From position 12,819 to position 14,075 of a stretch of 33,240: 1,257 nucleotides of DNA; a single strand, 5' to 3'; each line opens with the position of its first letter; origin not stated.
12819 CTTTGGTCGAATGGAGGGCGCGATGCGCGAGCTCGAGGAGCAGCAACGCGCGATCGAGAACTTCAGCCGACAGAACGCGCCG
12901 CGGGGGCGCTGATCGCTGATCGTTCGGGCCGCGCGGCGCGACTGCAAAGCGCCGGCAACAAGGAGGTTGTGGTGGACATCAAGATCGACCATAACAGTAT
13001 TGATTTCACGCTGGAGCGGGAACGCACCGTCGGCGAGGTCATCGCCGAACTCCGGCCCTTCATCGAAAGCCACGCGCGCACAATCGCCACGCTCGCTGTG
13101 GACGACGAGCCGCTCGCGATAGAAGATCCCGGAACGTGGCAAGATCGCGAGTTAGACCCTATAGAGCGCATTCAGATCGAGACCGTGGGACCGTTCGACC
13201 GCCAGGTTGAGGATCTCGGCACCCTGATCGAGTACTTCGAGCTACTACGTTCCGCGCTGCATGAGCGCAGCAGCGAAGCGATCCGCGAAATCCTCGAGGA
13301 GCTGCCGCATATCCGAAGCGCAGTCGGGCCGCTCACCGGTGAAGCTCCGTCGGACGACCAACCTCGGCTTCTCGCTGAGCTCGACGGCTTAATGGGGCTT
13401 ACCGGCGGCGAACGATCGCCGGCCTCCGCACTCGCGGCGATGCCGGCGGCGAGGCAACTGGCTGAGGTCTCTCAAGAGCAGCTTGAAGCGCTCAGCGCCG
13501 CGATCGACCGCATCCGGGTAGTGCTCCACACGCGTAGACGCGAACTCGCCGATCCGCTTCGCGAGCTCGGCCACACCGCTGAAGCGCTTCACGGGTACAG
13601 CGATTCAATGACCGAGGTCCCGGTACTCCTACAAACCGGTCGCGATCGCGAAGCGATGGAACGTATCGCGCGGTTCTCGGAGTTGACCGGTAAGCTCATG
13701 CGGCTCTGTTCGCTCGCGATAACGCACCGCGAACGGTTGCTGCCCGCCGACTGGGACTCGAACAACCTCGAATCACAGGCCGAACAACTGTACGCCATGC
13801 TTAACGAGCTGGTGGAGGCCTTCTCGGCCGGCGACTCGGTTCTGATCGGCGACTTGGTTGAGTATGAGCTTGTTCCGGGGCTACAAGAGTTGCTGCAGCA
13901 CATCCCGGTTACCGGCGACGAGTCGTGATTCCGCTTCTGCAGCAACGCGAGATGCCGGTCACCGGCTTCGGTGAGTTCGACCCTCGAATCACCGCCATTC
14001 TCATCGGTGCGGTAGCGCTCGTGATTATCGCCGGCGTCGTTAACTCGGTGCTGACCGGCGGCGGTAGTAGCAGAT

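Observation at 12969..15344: Uncharacterised orf319 / membrane-anchored YcgR-like PilZ / orf87 module in the slot where fliS is expected, downstream of flaB-flaB-flaG-fliD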

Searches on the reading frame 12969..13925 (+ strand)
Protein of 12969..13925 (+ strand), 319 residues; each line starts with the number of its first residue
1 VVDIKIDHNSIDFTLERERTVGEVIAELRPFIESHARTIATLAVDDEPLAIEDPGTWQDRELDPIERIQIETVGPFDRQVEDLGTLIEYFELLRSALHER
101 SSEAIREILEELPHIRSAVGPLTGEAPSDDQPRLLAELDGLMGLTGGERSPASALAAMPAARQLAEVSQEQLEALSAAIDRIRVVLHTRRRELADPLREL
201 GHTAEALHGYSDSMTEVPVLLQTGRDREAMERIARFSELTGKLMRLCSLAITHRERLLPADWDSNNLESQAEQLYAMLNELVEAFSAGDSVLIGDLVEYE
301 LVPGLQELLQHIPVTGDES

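Call 3: search_protein_families(library=pfam, proteins=[window:12969-13925:+], max_evalue=1)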
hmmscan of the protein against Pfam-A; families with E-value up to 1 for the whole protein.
window:12969-13925:+ (319 aa): 2 families
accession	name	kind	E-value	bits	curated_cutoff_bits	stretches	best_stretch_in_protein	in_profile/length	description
PF11744.14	ALMT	-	0.11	11.8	20.6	1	195-280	267-348/471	Aluminium activated malate transporter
PF19113.5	DUF5799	-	0.23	12.3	26.2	1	103-174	61-136/148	Family of unknown function (DUF5799)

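Call 4: search_protein_families(library=ncbifam, proteins=[window:12969-13925:+], max_evalue=1)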
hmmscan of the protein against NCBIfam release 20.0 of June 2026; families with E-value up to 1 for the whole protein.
window:12969-13925:+ (319 aa): 2 families
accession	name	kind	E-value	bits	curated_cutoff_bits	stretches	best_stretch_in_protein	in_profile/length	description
NF041626.1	malyCoAlyase_Halo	equivalog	0.035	13.1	500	1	171-294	92-212/340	L-malyl-CoA/beta-methylmalyl-CoA lyase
TIGR00996.1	Mtu_fam_mce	paralog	0.049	12.8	140.5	1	171-223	235-287/291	MCE family protein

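Call 7: find_homologous_proteins(query=window:12969-13925:+, max_evalue=0.001)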
Query window:12969-13925:+ (319 aa): 101 proteins with E <= 0.001 among 8000 candidates.
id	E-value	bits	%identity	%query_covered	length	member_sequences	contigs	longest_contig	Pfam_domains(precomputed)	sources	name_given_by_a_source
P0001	3.1e-192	656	97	100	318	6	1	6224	PF27299.1,PF26154.2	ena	-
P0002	1.9e-157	542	80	100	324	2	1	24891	PF27299.1,PF26154.2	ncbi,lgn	-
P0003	1.5e-101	358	57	100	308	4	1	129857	PF27299.1,PF26154.2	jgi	-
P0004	1.7e-100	355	54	99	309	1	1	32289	PF27299.1,PF26154.2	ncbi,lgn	-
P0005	3.6e-95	337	55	99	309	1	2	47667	PF27299.1,PF26154.2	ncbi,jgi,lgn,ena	-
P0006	1.4e-40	158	35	100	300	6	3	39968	PF27299.1,PF26154.2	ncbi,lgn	ncbi:MAG: hypothetical protein ACLFRR_08065 [Spirochaetaceae bacterium]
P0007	2.1e-39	154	32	97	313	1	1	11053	PF27299.1,PF26154.2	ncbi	ncbi:hypothetical protein [Salinispira pacifica]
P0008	1.2e-36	145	35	96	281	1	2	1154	PF27299.1,PF26154.2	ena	-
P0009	1.2e-35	142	30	95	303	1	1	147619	PF27299.1,PF26154.2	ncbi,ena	-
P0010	1.3e-35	142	30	95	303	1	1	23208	PF27299.1,PF26154.2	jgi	-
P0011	2.1e-35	141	33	97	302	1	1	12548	PF27299.1,PF26154.2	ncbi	-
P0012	2.2e-35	141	34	96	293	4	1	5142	PF27299.1,PF26154.2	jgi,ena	-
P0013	1.2e-34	138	32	96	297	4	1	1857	PF27299.1,PF26154.2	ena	-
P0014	1.4e-34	138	32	98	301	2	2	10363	PF27299.1,PF26154.2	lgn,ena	-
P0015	1.9e-34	138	33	97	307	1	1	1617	PF27299.1,PF26154.2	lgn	-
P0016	3.2e-34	137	31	96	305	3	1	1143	PF27299.1,PF26154.2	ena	-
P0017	3.6e-34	137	29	97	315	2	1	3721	PF27299.1,PF26154.2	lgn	-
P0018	6.2e-33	133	32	95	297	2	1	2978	PF27299.1,PF26154.2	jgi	jgi:hypothetical protein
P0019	2.7e-31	127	33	99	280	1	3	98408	PF27299.1,PF26154.2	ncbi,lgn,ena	-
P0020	4.4e-31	127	31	97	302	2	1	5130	PF27299.1,PF26154.2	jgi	-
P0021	1.3e-30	125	35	100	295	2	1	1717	PF27299.1,PF26154.2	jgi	-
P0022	4.4e-30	123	31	97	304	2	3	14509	PF27299.1,PF26154.2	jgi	-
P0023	4.8e-30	123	30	97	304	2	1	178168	PF27299.1,PF26154.2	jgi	jgi:hypothetical protein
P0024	5.2e-30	123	30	97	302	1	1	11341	PF27299.1,PF26154.2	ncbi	-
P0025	6.6e-30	123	28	97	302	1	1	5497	PF27299.1,PF26154.2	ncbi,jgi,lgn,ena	-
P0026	9.1e-30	122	31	98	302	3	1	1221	PF27299.1,PF26154.2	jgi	-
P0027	1.8e-29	121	30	96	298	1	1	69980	PF27299.1,PF26154.2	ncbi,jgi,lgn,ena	-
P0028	2.0e-29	121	33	95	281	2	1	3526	PF27299.1,PF26154.2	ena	-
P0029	2.9e-29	121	33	95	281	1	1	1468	PF27299.1,PF26154.2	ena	-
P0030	3.6e-29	120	35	96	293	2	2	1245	PF27299.1,PF26154.2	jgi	jgi:hypothetical protein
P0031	6.9e-29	119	35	96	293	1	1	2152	PF27299.1,PF26154.2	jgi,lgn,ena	jgi:hypothetical protein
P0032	1.1e-28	119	30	97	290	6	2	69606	PF27299.1,PF26154.2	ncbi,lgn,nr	ncbi:MAG: hypothetical protein EA426_07120 [Spirochaetaceae bacterium]|nr:MAG: hypothetical protein 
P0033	1.6e-28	118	33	98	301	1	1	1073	PF27299.1,PF26154.2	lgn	-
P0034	2.3e-28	118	30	98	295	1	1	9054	PF27299.1,PF26154.2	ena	-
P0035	2.3e-28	118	30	97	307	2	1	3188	PF27299.1,PF26154.2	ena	-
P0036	3.9e-28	117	30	98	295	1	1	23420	PF27299.1,PF26154.2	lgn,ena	-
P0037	4.0e-28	117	32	98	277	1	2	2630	PF27299.1,PF26154.2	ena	-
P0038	1.7e-27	115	29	97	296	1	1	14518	PF27299.1,PF26154.2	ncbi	ncbi:MAG: hypothetical protein AB1798_01950 [Spirochaetota bacterium]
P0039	1.9e-27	115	32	96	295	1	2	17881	PF27299.1,PF26154.2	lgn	-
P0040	2.5e-27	114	30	98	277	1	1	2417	PF27299.1,PF26154.2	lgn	-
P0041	5.1e-27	113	30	97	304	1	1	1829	PF27299.1,PF26154.2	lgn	-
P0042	5.7e-27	113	35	96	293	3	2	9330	PF27299.1,PF26154.2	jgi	-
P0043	8.2e-27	113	32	96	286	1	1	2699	PF27299.1,PF26154.2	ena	-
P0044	9.4e-27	112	33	96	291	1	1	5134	PF27299.1,PF26154.2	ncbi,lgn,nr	ncbi:MAG: hypothetical protein JW820_17410 [Spirochaetales bacterium]|nr:hypothetical protein [Spiro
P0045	1.0e-26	112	32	95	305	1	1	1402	PF27299.1,PF26154.2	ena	-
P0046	1.2e-26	112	31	98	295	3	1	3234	PF27299.1,PF26154.2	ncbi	ncbi:MAG: hypothetical protein ACOC25_08675 [Alkalispirochaetaceae bacterium]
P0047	2.0e-26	111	34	96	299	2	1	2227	PF27299.1,PF26154.2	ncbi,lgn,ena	-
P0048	2.9e-26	111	34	96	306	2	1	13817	PF27299.1,PF26154.2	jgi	jgi:hypothetical protein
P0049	3.9e-26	110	33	97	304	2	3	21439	PF27299.1,PF26154.2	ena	-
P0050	7.2e-26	110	30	99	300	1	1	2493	PF27299.1,PF26154.2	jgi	jgi:hypothetical protein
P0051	3.0e-25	108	31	96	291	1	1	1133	PF27299.1,PF26154.2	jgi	jgi:hypothetical protein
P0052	5.4e-25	107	31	97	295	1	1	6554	PF27299.1,PF26154.2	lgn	-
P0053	9.3e-25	106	34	96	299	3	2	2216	PF27299.1,PF26154.2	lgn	-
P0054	1.4e-24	105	28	98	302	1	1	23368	PF27299.1,PF26154.2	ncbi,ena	-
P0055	2.6e-24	104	30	97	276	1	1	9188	PF27299.1,PF26154.2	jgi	jgi:hypothetical protein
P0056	4.6e-24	104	34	96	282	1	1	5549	PF27299.1,PF26154.2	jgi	-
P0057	5.0e-24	104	31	96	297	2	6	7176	PF27299.1,PF26154.2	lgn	-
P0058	8.6e-24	103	30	97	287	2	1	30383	PF27299.1,PF26154.2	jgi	-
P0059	8.7e-24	103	48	37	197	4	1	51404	PF27299.1,PF26154.2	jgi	jgi:hypothetical protein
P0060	1.9e-23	102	31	97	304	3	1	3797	PF27299.1,PF26154.2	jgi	-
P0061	2.5e-23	101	27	96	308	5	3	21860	PF27299.1,PF26154.2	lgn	-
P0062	4.7e-23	100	31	96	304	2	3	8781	PF27299.1,PF26154.2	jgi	jgi:hypothetical protein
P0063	4.9e-23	100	30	97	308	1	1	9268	PF27299.1,PF26154.2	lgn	-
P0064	2.8e-22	98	29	93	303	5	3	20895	PF27299.1,PF26154.2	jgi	jgi:hypothetical protein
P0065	2.8e-22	98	27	96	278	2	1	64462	PF27299.1,PF26154.2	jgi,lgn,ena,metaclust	metaclust:\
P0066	3.9e-22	97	28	97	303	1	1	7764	PF27299.1,PF26154.2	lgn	-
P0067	4.8e-22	97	28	96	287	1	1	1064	PF27299.1,PF26154.2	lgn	-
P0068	5.2e-22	97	31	96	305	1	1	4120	PF27299.1,PF26154.2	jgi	jgi:hypothetical protein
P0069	6.1e-22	97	29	97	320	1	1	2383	PF27299.1,PF26154.2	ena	-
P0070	6.4e-22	97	29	97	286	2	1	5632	PF27299.1,PF26154.2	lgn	-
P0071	6.4e-22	97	29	96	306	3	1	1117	PF27299.1,PF26154.2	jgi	-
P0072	6.9e-20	90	30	96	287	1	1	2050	PF27299.1,PF26154.2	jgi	jgi:hypothetical protein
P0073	2.4e-19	88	42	42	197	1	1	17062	PF27299.1,PF26154.2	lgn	-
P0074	3.3e-19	88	30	96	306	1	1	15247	PF27299.1,PF26154.2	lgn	-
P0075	1.8e-18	85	31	96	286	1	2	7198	PF27299.1,PF26154.2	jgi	jgi:hypothetical protein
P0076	2.4e-18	85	27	99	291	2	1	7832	PF27299.1,PF26154.2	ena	-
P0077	3.7e-18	84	28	98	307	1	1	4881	PF27299.1,PF26154.2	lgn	-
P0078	4.1e-18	84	31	96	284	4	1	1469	PF27299.1,PF26154.2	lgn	-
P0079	6.1e-18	84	31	98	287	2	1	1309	PF27299.1,PF26154.2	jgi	jgi:hypothetical protein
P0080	1.1e-17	83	29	97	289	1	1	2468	PF27299.1,PF26154.2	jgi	jgi:hypothetical protein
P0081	6.4e-17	80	31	96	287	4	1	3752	PF27299.1,PF26154.2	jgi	jgi:hypothetical protein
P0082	7.3e-17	80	26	97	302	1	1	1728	PF27299.1,PF26154.2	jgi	jgi:hypothetical protein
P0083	1.2e-16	79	28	97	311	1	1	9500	PF27299.1,PF26154.2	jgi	jgi:hypothetical protein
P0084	1.6e-16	79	29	97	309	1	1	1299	PF27299.1,PF26154.2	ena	-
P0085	2.6e-16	78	29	96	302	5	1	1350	PF27299.1,PF26154.2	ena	-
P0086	1.7e-15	76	44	41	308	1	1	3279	PF27299.1,PF26154.2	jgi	-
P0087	2.4e-15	75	27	96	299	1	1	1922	PF27299.1,PF26154.2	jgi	jgi:hypothetical protein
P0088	6.6e-15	74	41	37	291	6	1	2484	PF27299.1,PF26154.2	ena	-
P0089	1.8e-14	72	35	44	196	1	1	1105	PF26154.2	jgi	jgi:hypothetical protein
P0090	4.9e-14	71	30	29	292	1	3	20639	PF27299.1,PF26154.2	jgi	jgi:hypothetical protein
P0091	3.8e-13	68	28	94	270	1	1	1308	PF27299.1,PF26154.2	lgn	-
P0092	5.3e-13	67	36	21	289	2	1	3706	PF27299.1,PF26154.2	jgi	-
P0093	6.0e-13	67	39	36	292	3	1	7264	PF27299.1,PF26154.2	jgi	jgi:hypothetical protein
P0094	9.4e-13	67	43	30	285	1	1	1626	PF27299.1,PF26154.2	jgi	jgi:hypothetical protein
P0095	1.4e-12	66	30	22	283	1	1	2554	PF27299.1,PF26154.2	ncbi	-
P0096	1.7e-12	66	29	96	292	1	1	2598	PF27299.1,PF26154.2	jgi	jgi:hypothetical protein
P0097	2.4e-12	65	45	37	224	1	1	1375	PF26154.2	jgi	-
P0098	4.4e-12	64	40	30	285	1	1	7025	PF27299.1,PF26154.2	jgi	jgi:hypothetical protein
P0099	1.1e-11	63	42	33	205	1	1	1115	PF01128.26,PF26154.2,PF12804.14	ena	-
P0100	1.5e-10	59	28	22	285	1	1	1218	PF27299.1,PF26154.2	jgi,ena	-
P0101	8.9e-9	53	43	28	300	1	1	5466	PF27299.1,PF26154.2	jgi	-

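Call 9: find_encoding_contigs(protein=P0003, flank=8000, max_places=2)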
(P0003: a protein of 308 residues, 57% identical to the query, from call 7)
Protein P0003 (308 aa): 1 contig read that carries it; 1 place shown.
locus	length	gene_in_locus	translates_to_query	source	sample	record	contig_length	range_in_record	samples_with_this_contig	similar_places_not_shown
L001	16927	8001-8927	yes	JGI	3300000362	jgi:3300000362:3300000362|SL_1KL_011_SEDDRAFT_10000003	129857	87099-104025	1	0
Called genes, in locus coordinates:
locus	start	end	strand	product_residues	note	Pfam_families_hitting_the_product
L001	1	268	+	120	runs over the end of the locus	PF00453:Ribosomal_L20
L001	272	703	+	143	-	PF00038:Filament (weak), PF06005:ZapB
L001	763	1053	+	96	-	PF05164:ZapA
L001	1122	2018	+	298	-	PF20424:PilZN3, PF07238:PilZ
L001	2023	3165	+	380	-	PF13371:TPR_9 (faint), PF13432:TPR_16, PF23914:TPR_CcmH_CycH, PF00515:TPR_1, PF04733:Coatomer_E, PF07719:TPR_2, PF13181:TPR_8, PF14559:TPR_19 (weak), +10 more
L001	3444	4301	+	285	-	PF00669:Flagellin_N, PF00700:Flagellin_C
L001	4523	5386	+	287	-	PF00669:Flagellin_N, PF00700:Flagellin_C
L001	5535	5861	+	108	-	PF03646:FlaG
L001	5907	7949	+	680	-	PF02465:FliD_N, PF07195:FliD_C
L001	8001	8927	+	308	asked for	PF27299:TP0873_N, PF26154:DUF8042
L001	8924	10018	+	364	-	PF07238:PilZ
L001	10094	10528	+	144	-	PF02367:TsaE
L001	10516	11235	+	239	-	PF00814:TsaD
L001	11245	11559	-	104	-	PF02599:CsrA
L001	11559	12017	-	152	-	PF02623:FliW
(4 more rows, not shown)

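Call 10: find_encoding_contigs(protein=P0009, flank=8000, max_places=2)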
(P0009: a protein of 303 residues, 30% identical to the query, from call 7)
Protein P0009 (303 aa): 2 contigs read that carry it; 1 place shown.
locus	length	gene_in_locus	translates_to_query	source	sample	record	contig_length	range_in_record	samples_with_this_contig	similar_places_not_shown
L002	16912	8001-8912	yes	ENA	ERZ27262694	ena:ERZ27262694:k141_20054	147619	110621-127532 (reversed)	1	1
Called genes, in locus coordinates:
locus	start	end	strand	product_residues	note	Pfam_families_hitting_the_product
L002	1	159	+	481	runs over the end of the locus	PF00072:Response_reg, PF00512:HisKA, PF02518:HATPase_c, PF14501:HATPase_c_5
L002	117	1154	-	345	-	PF00294:PfkB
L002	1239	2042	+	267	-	PF20424:PilZN3, PF07238:PilZ (weak)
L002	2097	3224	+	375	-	PF14559:TPR_19, PF13431:TPR_17 (weak), PF23914:TPR_CcmH_CycH, PF04733:Coatomer_E (weak), PF07719:TPR_2 (weak), PF13424:TPR_12 (weak), PF14559:TPR_19, PF00515:TPR_1 (weak), +13 more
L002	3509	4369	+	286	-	PF00669:Flagellin_N, PF00700:Flagellin_C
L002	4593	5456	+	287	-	PF00669:Flagellin_N, PF00700:Flagellin_C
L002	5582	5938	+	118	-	PF03646:FlaG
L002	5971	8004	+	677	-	PF02465:FliD_N, PF07195:FliD_C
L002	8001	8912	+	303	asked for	PF27299:TP0873_N, PF26154:DUF8042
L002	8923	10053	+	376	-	PF07238:PilZ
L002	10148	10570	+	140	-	PF02367:TsaE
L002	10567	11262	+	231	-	PF00814:TsaD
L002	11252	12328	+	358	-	PF01966:HD, PF13487:HD_5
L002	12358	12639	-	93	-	PF02599:CsrA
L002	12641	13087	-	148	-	PF02623:FliW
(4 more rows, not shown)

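Call 11: find_encoding_contigs(protein=P0023, flank=8000, max_places=2)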
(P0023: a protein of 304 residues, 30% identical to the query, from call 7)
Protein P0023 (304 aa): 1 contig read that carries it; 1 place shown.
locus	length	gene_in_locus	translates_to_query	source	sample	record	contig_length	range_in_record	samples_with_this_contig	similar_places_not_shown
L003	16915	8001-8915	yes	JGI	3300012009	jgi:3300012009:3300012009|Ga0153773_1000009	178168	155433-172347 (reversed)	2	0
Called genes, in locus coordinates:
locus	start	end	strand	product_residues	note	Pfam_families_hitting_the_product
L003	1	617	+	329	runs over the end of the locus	PF17874:TPR_MalT (faint), PF00515:TPR_1 (faint), PF07719:TPR_2 (faint), PF13181:TPR_8 (faint), PF13374:TPR_10 (faint), PF13424:TPR_12, PF13432:TPR_16 (faint), PF13424:TPR_12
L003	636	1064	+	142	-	-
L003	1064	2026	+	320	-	PF01476:LysM (weak), PF01551:Peptidase_M23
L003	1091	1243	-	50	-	-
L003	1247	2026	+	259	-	PF01476:LysM (weak), PF01551:Peptidase_M23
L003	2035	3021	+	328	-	-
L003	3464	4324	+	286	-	PF00669:Flagellin_N, PF00700:Flagellin_C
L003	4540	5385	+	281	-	PF00669:Flagellin_N, PF00700:Flagellin_C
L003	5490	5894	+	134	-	PF03646:FlaG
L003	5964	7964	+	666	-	PF02465:FliD_N, PF07195:FliD_C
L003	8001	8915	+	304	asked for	PF27299:TP0873_N, PF26154:DUF8042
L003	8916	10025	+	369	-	PF07238:PilZ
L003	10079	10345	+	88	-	-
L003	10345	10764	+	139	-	PF02367:TsaE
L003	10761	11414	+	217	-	PF00814:TsaD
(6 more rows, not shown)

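Call 17: search_solved_structures(query=A1, max_evalue=10, show_alignments=2)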
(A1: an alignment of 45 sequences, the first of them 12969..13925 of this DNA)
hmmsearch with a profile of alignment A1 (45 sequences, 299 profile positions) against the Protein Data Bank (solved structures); distinct sequences matched with E-value up to 10: 22.
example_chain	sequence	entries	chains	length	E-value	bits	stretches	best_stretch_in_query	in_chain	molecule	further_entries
9ugr_A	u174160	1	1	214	0.00043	23.2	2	92-166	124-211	Syn-F4-Link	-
5tgw_A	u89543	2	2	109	0.0076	19.1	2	84-125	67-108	PS1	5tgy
7jh6_A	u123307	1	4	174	0.0098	18.8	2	84-130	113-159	Two-domain di-Zn(II) and porphyrin-binding protein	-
1ya9_A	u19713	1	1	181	0.019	17.8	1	64-195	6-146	Apolipoprotein E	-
9qxt_E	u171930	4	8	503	0.029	17.2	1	37-184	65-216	JetA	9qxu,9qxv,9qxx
8q72_E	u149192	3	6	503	0.041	16.7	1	38-184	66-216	JetA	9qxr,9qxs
9qwm_B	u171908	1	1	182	0.043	16.7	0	188-213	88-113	Darpin G11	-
9cte_A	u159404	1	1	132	0.044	16.6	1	81-170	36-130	De novo protein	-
8as8_E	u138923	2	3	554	0.049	16.5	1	38-184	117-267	JetA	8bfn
3jqh_A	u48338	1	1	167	0.052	16.4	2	80-168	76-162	C-type lectin domain family 4 member M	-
5e3i_A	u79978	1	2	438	0.078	15.8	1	44-140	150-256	Histidine--tRNA ligase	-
6kos_A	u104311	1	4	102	0.087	15.7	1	98-191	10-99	SUWA (Super WA20)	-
6egc_A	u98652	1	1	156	0.13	15.1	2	114-183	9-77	SC_2L4HC2_23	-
7jrq_A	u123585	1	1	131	0.15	14.9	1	75-169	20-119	MPP1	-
8h7c_A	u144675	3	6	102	0.17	14.7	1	98-167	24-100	De novo ferric enterobactin esterase Syn-F4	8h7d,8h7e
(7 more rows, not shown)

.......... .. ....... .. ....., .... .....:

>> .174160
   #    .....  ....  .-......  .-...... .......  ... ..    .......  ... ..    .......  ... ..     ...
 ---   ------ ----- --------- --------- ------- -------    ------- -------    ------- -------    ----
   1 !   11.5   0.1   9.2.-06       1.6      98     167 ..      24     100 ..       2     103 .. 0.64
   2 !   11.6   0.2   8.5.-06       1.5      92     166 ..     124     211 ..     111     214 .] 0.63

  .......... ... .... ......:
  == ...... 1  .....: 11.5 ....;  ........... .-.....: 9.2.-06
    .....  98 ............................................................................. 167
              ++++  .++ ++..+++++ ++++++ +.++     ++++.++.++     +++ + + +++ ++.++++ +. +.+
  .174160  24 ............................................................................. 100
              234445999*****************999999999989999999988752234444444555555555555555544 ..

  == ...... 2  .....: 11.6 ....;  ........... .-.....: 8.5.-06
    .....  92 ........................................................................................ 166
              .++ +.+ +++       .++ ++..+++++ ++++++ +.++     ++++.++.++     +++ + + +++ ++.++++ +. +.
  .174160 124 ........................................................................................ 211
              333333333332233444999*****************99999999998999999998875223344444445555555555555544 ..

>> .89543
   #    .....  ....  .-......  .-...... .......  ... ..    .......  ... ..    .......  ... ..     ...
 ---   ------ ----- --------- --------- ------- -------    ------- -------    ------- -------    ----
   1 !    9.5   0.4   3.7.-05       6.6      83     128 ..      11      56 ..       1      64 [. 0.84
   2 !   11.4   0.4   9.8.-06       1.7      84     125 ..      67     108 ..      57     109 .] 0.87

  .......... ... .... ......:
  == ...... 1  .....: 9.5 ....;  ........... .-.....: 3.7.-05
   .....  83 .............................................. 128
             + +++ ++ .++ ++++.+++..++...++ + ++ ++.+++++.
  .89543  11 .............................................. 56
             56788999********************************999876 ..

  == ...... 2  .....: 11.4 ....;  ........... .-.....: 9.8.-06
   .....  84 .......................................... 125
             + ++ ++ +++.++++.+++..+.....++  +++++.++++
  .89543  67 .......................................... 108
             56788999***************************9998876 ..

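Call 23: predict_structure(alignment_id=A1)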
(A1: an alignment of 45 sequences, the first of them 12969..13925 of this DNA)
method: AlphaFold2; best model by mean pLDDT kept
length: 319 residues; sequences in the alignment: 45
mean_pLDDT: 91.3   pTM: 0.83
mean pLDDT of the five models: 91.3, 90.5, 89.8, 89.7, 89.2
residues with pLDDT >= 90: 261; 70-90: 36; 50-70: 20; < 50: 2
segments of 3 or more residues with pLDDT < 50: none
pLDDT, mean of each block of 10 residues (from residue 1): 95 93 97 91 97 96 96 92 97 98 96 92 77 88 75 65 96 97 96 94 94 94 95 93 93 86 90 94 94 95 95 68
secondary structure, 60 per line:
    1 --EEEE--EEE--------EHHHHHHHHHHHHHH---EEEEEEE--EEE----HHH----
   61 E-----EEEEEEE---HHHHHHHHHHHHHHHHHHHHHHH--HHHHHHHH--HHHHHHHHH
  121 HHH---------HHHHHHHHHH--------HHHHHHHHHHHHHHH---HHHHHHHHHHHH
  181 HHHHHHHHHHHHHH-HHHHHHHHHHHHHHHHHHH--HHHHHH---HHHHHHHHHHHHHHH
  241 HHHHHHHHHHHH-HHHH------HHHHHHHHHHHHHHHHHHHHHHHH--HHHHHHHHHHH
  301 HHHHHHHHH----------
elements in order: E3-6 E9-11 H21-34 E38-44 E47-49 E67-73 H77-99 H102-109 H112-123 H133-142 H151-165 H169-194 H196-214 H217-222 H226-252 H254-257 H264-287 H290-309
